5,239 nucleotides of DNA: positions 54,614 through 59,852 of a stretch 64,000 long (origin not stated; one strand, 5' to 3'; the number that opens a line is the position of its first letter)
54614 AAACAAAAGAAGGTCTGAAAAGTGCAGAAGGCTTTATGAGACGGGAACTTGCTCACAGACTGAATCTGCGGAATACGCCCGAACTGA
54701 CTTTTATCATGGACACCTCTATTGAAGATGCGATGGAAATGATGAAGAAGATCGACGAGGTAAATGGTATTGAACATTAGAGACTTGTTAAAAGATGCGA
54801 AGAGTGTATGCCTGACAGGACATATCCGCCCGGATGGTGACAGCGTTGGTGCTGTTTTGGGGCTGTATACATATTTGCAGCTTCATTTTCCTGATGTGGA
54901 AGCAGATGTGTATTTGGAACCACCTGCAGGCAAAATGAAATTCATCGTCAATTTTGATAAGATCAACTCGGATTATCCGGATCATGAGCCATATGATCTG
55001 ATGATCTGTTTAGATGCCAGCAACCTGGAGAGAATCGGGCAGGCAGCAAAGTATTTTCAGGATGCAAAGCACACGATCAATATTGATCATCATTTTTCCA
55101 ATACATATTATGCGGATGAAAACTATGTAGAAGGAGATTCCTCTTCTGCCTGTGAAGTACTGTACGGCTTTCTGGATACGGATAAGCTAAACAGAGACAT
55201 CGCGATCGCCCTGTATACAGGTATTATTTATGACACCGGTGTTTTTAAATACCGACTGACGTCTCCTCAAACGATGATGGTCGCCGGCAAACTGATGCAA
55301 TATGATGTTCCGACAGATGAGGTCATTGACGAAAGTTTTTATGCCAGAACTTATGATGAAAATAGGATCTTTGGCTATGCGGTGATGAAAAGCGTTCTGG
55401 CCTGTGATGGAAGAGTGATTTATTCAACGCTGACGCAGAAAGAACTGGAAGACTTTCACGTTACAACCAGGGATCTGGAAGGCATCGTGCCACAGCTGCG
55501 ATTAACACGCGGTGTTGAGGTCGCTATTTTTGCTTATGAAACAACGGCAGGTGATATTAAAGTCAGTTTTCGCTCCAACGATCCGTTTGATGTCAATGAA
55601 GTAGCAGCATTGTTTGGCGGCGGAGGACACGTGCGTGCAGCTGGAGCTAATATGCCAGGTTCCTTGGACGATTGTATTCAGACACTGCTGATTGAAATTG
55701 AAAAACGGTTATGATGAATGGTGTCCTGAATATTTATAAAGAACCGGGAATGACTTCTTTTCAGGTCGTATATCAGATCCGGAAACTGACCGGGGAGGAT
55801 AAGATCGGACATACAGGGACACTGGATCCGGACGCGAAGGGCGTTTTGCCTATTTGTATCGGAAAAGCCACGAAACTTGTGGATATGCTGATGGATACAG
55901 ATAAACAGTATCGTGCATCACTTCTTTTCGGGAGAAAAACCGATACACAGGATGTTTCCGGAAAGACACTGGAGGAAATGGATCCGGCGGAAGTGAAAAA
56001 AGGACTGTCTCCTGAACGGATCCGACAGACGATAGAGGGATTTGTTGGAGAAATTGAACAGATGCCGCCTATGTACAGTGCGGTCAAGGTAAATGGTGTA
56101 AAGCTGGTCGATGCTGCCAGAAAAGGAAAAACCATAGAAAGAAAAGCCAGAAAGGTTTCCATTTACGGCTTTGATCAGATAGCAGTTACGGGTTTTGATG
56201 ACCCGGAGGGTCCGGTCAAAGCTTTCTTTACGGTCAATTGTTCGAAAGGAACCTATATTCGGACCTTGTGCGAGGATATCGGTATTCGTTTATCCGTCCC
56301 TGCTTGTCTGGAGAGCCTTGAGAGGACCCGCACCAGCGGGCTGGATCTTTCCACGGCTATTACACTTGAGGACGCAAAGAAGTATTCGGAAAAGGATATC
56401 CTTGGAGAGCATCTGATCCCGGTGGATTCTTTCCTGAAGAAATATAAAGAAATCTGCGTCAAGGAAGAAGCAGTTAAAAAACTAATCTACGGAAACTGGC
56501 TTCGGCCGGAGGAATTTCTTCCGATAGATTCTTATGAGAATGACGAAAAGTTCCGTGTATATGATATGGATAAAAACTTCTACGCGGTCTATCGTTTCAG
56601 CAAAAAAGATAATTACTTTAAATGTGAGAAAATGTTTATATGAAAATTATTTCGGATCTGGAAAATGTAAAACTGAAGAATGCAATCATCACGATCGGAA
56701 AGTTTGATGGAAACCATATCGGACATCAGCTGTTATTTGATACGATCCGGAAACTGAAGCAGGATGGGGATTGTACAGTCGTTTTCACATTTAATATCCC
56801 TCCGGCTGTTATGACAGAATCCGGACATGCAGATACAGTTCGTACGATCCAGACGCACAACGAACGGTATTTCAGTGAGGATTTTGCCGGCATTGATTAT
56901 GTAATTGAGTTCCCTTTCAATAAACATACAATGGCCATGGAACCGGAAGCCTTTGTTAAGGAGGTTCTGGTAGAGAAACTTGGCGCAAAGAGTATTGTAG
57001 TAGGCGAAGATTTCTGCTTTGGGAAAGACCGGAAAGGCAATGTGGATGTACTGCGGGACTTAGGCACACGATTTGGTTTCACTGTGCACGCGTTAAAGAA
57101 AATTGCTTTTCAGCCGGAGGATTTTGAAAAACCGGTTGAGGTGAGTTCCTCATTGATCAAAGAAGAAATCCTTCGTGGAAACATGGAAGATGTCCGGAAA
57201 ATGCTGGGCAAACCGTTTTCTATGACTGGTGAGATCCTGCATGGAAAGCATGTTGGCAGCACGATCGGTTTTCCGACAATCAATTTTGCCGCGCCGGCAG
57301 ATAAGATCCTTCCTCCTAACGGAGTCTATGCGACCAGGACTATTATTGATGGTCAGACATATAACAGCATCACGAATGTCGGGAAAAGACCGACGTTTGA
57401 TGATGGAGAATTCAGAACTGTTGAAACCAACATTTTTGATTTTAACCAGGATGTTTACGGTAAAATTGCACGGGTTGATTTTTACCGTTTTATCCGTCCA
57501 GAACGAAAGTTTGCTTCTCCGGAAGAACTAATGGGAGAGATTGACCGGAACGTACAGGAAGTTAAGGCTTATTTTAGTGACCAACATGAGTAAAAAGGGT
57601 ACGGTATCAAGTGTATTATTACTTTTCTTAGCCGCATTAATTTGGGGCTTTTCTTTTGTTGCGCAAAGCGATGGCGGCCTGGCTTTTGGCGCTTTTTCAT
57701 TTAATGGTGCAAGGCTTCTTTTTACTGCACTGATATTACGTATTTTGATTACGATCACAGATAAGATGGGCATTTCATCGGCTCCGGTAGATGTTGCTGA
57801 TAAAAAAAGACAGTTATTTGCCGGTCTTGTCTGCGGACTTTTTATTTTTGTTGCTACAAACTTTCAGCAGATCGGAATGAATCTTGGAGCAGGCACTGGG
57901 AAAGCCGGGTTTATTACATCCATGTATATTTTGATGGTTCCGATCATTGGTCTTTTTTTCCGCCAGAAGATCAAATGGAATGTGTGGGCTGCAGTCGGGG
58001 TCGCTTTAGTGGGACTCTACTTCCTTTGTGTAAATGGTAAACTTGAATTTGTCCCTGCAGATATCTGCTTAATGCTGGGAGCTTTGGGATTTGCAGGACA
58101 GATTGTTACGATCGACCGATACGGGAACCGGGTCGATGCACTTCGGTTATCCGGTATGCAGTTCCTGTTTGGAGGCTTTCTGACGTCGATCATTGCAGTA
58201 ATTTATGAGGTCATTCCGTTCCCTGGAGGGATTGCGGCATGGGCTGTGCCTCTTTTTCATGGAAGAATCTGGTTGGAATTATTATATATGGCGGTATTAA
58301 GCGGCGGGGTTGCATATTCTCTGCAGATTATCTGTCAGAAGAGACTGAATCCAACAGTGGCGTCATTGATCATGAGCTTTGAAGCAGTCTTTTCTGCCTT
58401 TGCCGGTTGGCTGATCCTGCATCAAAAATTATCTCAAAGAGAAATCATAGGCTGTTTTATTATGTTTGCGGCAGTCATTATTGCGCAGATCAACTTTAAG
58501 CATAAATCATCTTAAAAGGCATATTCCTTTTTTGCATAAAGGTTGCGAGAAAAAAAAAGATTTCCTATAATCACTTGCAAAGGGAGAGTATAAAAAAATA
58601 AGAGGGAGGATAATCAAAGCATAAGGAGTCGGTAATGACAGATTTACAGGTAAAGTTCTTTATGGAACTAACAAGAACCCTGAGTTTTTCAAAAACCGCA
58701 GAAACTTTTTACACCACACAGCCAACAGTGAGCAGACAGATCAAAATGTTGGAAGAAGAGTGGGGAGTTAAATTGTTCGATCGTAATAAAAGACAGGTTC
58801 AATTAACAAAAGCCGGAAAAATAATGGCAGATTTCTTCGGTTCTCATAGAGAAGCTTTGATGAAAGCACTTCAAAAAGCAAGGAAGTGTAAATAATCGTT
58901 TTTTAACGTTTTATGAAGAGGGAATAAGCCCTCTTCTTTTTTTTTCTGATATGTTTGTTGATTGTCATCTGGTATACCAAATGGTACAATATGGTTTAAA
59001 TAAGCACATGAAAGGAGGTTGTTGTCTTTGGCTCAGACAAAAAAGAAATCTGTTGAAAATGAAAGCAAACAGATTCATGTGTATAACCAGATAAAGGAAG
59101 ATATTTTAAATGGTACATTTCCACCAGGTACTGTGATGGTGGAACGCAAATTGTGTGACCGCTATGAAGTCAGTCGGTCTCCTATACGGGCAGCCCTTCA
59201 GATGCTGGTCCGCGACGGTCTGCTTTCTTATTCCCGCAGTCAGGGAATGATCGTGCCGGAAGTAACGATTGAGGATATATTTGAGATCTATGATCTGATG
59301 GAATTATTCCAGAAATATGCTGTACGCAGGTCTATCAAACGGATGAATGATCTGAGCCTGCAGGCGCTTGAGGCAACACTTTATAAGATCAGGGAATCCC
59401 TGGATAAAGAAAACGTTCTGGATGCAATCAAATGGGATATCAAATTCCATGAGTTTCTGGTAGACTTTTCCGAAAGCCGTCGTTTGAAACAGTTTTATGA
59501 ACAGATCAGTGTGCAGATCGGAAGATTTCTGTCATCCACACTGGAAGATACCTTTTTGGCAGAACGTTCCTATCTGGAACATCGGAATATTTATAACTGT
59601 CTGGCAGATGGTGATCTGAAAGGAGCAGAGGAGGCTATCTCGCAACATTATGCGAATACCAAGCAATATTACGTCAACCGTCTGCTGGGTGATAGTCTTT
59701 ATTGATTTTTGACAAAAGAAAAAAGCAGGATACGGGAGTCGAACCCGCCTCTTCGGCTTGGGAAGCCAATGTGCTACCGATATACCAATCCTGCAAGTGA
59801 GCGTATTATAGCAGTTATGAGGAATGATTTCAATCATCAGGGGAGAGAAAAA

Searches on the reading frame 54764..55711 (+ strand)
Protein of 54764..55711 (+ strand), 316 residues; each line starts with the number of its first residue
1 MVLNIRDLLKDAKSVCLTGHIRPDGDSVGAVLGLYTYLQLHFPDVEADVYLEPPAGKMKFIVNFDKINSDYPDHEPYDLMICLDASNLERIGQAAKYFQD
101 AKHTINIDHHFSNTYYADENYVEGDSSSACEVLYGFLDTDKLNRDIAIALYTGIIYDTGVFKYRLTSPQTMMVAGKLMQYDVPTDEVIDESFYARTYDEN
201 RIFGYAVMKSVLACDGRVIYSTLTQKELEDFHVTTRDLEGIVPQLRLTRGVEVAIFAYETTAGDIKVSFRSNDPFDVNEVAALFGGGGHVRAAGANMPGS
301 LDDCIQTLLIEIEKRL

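Call 14: search_protein_families(library=ncbifam, proteins=[window:54764-55711:+], max_evalue=0.00001)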
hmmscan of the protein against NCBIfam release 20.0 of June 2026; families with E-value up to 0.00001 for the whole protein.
window:54764-55711:+ (316 aa): 2 families
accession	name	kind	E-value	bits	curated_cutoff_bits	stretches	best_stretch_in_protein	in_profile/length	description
NF053633.1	OlncasPapPhNrnA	equivalog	8.7e-34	116.9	350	1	5-298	9-299/317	bifunctional oligoribonuclease/PAP phosphatase NrnA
NF011110.0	PRK14538.1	equivalog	1e-11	43.7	707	1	77-307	446-673/838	putative bifunctional signaling protein/50S ribosomal protein L9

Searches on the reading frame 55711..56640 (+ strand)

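Call 14: search_protein_families(library=ncbifam, proteins=[window:55711-56640:+], max_evalue=0.00001)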
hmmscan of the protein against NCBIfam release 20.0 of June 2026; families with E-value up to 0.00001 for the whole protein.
window:55711-56640:+ (310 aa): 3 families
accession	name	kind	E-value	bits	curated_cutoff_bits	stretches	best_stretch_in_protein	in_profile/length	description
TIGR00431.1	TruB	equivalog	2.1e-68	230.2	151.45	1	2-220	1-208/210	tRNA pseudouridine(55) synthase TruB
NF003280.0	PRK04270.1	equivalog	1.5e-42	145.5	242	2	2-83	30-111/323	RNA-guided pseudouridylation complex pseudouridine synthase subunit Cbf5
TIGR00425.1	CBF5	equivalog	1.8e-35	122.6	238.15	2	96-264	105-256/322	RNA-guided pseudouridylation complex pseudouridine synthase subunit Cbf5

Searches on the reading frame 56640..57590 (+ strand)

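Call 14: search_protein_families(library=ncbifam, proteins=[window:56640-57590:+], max_evalue=0.00001)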
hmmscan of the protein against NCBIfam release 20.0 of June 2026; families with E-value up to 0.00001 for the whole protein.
window:56640-57590:+ (317 aa): 9 families
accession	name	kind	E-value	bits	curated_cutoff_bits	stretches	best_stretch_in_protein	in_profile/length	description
NF004160.0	PRK05627.1-3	equivalog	3.9e-81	272.2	295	1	9-315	11-322/325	bifunctional riboflavin kinase/FAD synthetase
NF004162.0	PRK05627.1-5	equivalog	4.6e-74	249.6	241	1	8-313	8-300/304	bifunctional riboflavin kinase/FAD synthetase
TIGR00083.1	ribF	equivalog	2e-66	224.4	184.35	1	17-313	2-290/290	riboflavin biosynthesis protein RibF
NF004159.0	PRK05627.1-2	equivalog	5.2e-66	222.9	306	1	2-315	3-310/326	bifunctional riboflavin kinase/FAD synthetase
NF004163.0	PRK05627.1-6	equivalog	8.2e-63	212.4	315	1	1-315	1-310/313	bifunctional riboflavin kinase/FAD synthetase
NF004161.0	PRK05627.1-4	equivalog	3e-60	203.9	461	1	7-316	12-315/324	bifunctional riboflavin kinase/FAD synthetase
NF004158.0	PRK05627.1-1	equivalog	8.6e-54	182.9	396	1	4-304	6-296/304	bifunctional riboflavin kinase/FAD synthetase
NF045965.1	RibF_rel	equivalog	5.5e-31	108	200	1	8-286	7-256/279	FAD synthase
NF005518.0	PRK07143.1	equivalog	4.8e-26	91.8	232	1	6-286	8-252/281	hypothetical protein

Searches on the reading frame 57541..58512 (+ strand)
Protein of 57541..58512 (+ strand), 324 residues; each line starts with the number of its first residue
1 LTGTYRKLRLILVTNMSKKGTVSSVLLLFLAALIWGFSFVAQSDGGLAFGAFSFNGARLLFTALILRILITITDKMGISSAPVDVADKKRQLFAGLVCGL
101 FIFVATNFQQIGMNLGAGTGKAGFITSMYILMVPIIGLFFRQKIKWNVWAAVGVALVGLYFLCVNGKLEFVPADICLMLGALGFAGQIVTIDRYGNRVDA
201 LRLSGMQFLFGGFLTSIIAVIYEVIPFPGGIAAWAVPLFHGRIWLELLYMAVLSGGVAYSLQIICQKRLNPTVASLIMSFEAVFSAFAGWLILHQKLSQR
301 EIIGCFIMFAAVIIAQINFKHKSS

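Call 14: search_protein_families(library=ncbifam, proteins=[window:57541-58512:+], max_evalue=0.00001)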
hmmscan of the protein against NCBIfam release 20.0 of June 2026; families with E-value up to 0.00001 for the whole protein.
window:57541-58512:+ (324 aa): 2 families
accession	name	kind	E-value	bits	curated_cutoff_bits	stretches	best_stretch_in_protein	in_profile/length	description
TIGR00950.1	2A78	equivalog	2.9e-13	49.8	230.2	1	35-313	1-264/264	carboxylate/amino acid/amine transporter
NF007823.0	PRK10532.1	equivalog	6.4e-07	28.8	354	1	211-322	175-286/295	threonine/homoserine exporter RhtA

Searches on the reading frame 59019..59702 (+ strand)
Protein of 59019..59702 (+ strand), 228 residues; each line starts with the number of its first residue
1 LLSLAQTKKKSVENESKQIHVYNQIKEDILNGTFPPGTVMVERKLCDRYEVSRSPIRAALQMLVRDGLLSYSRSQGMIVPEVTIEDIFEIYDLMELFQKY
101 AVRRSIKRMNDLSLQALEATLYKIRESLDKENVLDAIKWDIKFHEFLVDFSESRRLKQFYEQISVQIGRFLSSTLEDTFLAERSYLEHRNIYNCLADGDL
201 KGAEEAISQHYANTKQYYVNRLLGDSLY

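Call 39: search_protein_families(library=pfam, proteins=[window:59019-59702:+], max_evalue=0.0001)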
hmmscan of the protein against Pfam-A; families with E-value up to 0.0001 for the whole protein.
window:59019-59702:+ (228 aa): 2 families
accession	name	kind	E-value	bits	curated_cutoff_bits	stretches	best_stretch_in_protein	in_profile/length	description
PF07729.17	FCD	-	1.1e-21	78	24.3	1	89-212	1-124/125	FCD domain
PF00392.27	GntR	-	2.7e-17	62.6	27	1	20-79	4-64/64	Bacterial regulatory proteins, gntR family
